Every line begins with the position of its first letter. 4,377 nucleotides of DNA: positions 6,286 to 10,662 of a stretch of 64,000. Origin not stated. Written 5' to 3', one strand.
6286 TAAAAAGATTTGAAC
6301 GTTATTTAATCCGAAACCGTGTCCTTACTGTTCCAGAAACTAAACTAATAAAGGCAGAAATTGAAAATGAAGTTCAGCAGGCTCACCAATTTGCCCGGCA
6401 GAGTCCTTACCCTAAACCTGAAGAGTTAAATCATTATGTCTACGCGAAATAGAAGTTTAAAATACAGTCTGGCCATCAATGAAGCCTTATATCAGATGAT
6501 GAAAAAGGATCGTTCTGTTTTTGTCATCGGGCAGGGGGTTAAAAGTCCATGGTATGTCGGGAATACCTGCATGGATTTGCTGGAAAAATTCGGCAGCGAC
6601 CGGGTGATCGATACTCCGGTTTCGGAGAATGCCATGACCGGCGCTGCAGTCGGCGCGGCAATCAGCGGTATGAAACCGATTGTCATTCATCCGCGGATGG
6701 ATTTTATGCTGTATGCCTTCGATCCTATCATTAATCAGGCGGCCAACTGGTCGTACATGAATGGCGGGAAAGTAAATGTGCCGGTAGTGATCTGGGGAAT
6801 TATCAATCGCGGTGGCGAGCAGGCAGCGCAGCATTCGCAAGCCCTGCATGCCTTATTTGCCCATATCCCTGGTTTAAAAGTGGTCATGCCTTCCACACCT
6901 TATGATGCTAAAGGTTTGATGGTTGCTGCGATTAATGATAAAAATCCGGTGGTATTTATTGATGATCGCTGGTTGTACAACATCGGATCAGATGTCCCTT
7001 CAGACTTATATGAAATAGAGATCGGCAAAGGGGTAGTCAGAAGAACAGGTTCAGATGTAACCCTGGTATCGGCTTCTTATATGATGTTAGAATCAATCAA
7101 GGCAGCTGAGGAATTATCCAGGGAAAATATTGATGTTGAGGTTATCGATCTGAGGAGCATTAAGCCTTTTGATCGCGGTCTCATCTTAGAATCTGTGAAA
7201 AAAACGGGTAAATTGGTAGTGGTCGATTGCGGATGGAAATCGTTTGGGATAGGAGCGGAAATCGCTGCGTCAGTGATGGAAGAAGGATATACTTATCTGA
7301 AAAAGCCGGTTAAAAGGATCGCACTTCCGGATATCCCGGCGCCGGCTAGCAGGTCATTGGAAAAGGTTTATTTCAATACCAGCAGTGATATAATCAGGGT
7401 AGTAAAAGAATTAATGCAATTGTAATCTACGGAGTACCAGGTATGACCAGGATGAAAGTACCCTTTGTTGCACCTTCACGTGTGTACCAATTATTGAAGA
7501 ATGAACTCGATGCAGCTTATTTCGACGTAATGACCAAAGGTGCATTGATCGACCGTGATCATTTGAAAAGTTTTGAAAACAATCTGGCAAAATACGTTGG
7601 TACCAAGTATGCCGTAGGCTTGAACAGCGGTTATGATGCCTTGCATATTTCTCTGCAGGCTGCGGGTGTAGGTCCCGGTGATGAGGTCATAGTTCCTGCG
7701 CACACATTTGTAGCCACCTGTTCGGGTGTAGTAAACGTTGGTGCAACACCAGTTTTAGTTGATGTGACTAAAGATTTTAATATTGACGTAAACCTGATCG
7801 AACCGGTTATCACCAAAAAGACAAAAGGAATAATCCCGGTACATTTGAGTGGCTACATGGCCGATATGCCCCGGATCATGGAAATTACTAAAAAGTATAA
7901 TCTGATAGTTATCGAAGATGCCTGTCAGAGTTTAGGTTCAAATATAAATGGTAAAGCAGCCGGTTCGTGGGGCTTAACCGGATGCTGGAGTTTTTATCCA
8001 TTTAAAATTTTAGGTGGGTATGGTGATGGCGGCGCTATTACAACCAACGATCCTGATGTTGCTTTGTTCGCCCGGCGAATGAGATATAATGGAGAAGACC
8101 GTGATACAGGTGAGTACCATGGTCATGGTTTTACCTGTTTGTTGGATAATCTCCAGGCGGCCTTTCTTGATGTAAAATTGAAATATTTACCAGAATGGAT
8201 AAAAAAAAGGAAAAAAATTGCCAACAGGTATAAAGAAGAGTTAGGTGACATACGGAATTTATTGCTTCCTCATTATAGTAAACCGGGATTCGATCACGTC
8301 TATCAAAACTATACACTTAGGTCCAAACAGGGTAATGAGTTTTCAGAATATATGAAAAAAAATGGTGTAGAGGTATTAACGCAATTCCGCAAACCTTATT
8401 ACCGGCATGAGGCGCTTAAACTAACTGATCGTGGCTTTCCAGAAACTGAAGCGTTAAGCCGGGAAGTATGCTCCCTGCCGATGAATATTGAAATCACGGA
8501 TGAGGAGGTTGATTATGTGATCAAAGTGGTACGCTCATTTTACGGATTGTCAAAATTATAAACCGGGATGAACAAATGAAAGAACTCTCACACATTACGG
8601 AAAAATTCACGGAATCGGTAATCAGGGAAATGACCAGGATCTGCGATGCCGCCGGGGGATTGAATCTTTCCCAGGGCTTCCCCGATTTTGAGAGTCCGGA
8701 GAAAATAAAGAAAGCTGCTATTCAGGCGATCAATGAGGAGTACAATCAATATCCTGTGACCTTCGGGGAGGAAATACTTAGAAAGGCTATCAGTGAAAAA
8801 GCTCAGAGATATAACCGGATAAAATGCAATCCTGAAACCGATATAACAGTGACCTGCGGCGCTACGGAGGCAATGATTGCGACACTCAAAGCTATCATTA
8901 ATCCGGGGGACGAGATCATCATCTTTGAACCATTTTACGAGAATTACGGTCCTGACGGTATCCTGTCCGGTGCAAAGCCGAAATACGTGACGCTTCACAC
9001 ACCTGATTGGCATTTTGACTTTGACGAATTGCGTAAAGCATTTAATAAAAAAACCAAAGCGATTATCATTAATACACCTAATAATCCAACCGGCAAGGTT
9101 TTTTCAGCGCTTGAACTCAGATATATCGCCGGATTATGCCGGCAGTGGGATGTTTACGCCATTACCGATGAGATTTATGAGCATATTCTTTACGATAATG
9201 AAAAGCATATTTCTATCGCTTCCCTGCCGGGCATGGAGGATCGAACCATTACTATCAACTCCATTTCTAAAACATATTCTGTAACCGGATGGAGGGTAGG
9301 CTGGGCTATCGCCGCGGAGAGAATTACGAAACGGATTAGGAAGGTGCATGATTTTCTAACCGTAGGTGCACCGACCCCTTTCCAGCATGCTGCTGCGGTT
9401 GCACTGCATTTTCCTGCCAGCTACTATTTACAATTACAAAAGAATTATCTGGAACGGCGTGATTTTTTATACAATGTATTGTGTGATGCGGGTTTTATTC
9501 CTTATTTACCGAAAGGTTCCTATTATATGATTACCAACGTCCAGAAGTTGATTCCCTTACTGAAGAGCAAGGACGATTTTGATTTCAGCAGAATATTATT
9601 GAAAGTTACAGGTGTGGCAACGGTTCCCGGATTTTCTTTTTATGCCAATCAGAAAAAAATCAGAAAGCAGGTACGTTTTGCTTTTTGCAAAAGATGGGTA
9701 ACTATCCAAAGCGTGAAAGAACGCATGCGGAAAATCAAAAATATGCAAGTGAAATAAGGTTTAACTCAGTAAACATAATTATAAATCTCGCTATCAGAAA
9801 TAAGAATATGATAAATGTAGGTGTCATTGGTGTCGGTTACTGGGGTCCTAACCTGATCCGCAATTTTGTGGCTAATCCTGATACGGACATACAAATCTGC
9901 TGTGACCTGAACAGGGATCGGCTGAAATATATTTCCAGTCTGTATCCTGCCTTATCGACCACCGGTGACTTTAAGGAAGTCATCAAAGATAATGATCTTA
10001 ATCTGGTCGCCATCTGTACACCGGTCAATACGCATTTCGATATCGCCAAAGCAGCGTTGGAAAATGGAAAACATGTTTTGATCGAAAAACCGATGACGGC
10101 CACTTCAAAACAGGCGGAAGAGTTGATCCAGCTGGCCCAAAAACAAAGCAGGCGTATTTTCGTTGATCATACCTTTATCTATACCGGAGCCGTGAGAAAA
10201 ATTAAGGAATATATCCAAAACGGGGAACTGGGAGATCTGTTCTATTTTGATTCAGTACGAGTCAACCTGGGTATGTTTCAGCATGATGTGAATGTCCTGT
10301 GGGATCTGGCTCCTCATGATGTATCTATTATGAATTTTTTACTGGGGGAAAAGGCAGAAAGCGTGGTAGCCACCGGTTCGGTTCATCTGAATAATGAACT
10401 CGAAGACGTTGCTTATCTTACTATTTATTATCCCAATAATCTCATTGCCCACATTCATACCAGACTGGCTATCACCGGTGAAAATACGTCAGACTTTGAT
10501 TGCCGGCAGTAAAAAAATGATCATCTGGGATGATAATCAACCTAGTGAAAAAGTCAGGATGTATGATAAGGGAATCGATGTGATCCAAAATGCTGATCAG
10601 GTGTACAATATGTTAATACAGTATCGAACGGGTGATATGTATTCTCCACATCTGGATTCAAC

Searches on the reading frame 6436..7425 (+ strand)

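Call 9: search_protein_families(library=pfam, proteins=[window:6436-7425:+], max_evalue=0.0001)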
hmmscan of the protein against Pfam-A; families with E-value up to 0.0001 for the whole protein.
window:6436-7425:+ (329 aa): 2 families
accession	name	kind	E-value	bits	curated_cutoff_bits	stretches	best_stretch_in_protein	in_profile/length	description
PF02780.25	Transketolase_C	-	6.1e-40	136.4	25.9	1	197-319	1-124/124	Transketolase, C-terminal domain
PF02779.29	Transket_pyr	-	9.6e-36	123.5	27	1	8-181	3-172/174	Transketolase, pyrimidine binding domain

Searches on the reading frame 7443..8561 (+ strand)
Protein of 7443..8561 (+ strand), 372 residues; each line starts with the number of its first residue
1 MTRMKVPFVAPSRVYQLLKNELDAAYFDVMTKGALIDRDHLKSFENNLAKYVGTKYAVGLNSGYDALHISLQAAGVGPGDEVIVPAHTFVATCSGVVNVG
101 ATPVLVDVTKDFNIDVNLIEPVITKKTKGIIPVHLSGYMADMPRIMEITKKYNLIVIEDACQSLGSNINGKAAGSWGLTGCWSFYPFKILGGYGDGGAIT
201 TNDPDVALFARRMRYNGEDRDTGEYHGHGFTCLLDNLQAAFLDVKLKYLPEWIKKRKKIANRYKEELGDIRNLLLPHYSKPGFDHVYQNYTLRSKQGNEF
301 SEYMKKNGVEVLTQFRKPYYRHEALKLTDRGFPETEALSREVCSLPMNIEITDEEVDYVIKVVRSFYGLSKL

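Call 6: search_protein_families(library=pfam, proteins=[window:7443-8561:+], max_evalue=0.001)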
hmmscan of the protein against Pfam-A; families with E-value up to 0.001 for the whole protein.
window:7443-8561:+ (372 aa): 4 families
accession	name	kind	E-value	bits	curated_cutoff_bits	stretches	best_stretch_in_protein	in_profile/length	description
PF01041.23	DegT_DnrJ_EryC1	-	5.3e-96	322.4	19.8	1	19-363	4-359/360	DegT/DnrJ/EryC1/StrS aminotransferase family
PF00155.27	Aminotran_1_2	-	4e-11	43.1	19.7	1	36-159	39-185/361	Aminotransferase class I and II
PF00266.25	Aminotran_5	-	0.00031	20.3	21.5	1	68-166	78-182/371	Aminotransferase class-V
PF01053.26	Cys_Met_Meta_PP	-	0.00034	19.7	27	1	42-164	55-178/381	Cys/Met metabolism PLP-dependent enzyme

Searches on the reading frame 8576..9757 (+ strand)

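Call 6: search_protein_families(library=pfam, proteins=[window:8576-9757:+], max_evalue=0.001)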
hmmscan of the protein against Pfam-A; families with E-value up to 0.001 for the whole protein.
window:8576-9757:+ (393 aa): 4 families
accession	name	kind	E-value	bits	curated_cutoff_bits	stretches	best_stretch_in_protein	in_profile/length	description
PF00155.27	Aminotran_1_2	-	8.7e-62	209.8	19.7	1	29-363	4-343/361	Aminotransferase class I and II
PF01053.26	Cys_Met_Meta_PP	-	1.3e-05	24.3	27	1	91-198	72-173/381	Cys/Met metabolism PLP-dependent enzyme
PF01041.23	DegT_DnrJ_EryC1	-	1.7e-05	24.6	19.8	1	92-198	44-145/360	DegT/DnrJ/EryC1/StrS aminotransferase family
PF00266.25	Aminotran_5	-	0.0006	19.3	21.5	0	64-194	38-171/371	Aminotransferase class-V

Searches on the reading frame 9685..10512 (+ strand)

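Call 6: search_protein_families(library=pfam, proteins=[window:9685-10512:+], max_evalue=0.001)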
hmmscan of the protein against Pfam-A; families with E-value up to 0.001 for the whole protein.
window:9685-10512:+ (275 aa): 5 families
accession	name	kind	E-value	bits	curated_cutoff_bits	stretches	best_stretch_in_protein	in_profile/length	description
PF01408.29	GFO_IDH_MocA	-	6.5e-26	91.8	24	1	43-162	1-120/120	Oxidoreductase family, NAD-binding Rossmann fold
PF22725.1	GFO_IDH_MocA_C3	-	4.3e-13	49.8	27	1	170-266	1-109/124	GFO/IDH/MocA C-terminal domain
PF03447.22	NAD_binding_3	-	8.8e-07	30.1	24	1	49-160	1-115/116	Homoserine dehydrogenase, NAD binding domain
PF02894.22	GFO_IDH_MocA_C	-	1.3e-05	25.5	22.9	1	174-258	1-100/218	Oxidoreductase family, C-terminal alpha/beta domain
PF03807.23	F420_oxidored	-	8.7e-05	23.5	21.6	1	45-124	2-79/94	NADP oxidoreductase coenzyme F420-dependent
